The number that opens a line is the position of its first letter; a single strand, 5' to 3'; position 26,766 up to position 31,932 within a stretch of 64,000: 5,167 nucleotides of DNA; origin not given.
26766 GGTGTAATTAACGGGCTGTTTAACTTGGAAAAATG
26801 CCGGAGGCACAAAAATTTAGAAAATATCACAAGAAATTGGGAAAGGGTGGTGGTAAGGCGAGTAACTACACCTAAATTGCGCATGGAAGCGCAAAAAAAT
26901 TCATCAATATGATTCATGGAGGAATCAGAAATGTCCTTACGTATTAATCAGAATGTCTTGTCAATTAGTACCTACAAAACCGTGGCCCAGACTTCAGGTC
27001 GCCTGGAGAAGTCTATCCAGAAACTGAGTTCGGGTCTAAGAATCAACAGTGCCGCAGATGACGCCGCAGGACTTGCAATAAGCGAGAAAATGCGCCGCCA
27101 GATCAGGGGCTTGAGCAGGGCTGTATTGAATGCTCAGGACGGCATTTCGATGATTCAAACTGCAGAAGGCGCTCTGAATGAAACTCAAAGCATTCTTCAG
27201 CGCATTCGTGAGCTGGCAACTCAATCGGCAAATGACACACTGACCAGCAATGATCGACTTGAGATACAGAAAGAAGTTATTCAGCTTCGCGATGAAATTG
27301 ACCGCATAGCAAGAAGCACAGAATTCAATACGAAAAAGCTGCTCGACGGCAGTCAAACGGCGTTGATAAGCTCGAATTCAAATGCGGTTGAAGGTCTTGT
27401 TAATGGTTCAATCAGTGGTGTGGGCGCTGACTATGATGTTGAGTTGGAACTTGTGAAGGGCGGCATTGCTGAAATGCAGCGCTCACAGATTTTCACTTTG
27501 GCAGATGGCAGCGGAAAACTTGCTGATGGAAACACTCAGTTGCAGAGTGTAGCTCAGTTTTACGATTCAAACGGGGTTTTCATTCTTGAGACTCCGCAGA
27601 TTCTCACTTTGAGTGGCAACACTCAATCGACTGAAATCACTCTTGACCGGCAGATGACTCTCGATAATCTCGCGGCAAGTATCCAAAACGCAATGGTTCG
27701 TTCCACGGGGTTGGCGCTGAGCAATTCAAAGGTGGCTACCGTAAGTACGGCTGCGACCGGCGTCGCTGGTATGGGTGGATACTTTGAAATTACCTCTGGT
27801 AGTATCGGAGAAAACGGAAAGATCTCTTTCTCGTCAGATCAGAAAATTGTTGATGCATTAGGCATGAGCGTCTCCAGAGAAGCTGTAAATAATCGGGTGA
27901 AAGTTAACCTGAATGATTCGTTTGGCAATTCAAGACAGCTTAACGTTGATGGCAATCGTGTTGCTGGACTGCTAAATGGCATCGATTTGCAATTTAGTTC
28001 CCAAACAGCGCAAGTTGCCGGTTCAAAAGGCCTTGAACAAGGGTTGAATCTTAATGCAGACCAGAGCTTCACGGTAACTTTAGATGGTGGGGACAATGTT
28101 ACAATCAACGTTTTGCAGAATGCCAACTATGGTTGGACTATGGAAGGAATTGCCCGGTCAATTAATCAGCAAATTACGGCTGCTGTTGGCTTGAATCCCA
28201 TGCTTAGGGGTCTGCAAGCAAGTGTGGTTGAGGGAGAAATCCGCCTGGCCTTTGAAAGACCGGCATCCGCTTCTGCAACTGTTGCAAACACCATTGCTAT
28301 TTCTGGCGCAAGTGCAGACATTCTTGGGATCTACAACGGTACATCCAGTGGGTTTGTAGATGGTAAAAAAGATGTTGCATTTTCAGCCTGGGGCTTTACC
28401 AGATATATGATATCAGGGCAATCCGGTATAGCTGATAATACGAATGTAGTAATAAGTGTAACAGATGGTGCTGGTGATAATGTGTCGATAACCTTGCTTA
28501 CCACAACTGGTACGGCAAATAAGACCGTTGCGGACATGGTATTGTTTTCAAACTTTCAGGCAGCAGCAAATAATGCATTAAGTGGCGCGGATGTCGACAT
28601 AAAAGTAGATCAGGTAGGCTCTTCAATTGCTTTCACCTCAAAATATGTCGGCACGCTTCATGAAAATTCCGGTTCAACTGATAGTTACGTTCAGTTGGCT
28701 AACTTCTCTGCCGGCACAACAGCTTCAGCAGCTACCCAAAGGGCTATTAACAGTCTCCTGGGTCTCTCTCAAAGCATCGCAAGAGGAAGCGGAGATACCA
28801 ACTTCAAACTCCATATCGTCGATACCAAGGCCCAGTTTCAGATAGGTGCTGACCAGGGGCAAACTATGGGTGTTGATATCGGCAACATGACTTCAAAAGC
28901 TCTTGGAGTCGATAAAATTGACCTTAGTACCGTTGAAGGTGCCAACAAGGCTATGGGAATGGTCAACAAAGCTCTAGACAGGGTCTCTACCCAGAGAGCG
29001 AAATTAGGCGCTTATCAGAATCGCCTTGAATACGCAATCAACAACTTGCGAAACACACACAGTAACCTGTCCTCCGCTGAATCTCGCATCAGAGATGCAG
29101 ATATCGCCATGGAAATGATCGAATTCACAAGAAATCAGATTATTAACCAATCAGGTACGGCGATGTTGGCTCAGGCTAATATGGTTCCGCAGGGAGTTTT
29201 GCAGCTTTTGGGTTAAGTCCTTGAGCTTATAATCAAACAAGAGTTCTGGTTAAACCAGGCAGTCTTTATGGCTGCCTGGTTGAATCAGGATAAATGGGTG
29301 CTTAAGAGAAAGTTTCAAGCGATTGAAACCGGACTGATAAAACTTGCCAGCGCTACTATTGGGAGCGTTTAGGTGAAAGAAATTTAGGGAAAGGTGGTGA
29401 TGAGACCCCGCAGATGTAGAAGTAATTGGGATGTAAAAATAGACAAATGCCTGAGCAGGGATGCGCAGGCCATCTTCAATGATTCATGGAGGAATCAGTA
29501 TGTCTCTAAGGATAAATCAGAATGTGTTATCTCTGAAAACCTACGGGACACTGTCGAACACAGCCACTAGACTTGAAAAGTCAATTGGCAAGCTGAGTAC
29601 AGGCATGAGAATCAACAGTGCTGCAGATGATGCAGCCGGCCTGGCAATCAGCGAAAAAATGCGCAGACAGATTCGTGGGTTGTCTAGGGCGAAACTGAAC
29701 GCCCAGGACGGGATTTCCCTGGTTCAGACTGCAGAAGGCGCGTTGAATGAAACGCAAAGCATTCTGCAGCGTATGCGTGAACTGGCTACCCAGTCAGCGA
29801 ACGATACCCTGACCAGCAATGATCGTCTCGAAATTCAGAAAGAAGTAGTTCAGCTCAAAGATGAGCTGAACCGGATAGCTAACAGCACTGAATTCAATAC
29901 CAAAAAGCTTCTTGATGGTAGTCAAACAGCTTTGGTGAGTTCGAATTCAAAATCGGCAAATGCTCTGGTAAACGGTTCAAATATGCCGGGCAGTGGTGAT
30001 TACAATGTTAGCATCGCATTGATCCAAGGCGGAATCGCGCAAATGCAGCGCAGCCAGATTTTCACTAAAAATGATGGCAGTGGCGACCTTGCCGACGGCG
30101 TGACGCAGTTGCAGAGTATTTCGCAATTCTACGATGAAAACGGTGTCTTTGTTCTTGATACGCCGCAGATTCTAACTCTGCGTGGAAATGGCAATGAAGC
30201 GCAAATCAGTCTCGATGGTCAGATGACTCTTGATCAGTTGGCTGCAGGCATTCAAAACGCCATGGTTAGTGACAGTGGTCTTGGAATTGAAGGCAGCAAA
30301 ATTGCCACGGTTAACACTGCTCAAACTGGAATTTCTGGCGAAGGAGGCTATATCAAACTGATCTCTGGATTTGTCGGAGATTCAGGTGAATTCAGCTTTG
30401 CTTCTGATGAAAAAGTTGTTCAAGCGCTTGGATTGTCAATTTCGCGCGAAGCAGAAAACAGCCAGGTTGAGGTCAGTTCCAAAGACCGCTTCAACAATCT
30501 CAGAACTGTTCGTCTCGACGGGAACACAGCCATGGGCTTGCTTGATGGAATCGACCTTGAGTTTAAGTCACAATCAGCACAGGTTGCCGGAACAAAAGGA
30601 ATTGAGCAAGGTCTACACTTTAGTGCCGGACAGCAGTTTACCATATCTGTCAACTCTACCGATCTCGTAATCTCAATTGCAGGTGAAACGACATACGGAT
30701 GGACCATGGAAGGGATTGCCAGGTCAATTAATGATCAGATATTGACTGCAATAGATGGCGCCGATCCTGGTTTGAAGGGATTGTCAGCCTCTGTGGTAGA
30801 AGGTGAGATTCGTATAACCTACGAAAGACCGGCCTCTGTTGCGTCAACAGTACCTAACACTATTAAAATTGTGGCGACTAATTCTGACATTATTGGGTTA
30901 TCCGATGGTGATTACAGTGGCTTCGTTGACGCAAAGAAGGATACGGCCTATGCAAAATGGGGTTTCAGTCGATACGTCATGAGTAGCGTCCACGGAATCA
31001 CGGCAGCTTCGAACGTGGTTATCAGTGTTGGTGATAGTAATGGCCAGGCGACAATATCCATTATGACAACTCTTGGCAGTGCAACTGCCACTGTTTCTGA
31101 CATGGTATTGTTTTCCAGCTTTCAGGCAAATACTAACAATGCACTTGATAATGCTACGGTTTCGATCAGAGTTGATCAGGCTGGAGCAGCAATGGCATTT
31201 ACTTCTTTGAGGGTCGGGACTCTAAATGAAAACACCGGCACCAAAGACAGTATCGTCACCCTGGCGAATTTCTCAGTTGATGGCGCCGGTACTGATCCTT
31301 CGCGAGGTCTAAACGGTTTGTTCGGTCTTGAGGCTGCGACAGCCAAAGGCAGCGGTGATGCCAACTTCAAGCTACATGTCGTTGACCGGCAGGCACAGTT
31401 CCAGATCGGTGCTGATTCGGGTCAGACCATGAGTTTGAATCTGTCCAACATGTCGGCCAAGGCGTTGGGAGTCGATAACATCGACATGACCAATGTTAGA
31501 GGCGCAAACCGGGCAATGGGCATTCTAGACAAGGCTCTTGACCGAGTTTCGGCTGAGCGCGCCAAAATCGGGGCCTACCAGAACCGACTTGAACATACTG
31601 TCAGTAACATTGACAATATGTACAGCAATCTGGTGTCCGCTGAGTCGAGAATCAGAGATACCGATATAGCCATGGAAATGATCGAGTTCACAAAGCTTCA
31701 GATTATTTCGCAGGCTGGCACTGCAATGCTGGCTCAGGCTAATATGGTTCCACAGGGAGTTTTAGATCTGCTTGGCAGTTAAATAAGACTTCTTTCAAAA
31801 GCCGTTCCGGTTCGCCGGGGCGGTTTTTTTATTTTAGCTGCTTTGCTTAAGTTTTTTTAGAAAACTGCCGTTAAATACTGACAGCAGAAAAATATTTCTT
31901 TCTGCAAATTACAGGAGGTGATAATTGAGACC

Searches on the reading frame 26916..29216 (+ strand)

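Call 73: search_protein_families(library=pfam, proteins=[window:26916-29216:+], max_evalue=0.001)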
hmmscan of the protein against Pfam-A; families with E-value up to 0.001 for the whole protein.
window:26916-29216:+ (766 aa): 2 families
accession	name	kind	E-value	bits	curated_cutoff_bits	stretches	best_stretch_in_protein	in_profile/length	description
PF00669.25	Flagellin_N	-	2e-46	157.9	26.6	1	10-148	1-139/139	Bacterial flagellin N-terminal helical region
PF00700.27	Flagellin_C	-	1.2e-27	96.4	23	1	680-765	1-86/86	Bacterial flagellin C-terminal helical region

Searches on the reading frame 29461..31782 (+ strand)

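Call 73: search_protein_families(library=pfam, proteins=[window:29461-31782:+], max_evalue=0.001)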
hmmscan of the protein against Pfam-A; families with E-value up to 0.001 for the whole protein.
window:29461-31782:+ (773 aa): 2 families
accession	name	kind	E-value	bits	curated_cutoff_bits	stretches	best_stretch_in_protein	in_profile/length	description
PF00669.25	Flagellin_N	-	8.1e-45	152.7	26.6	1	18-156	1-139/139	Bacterial flagellin N-terminal helical region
PF00700.27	Flagellin_C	-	2.6e-26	92.2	23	1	686-771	1-86/86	Bacterial flagellin C-terminal helical region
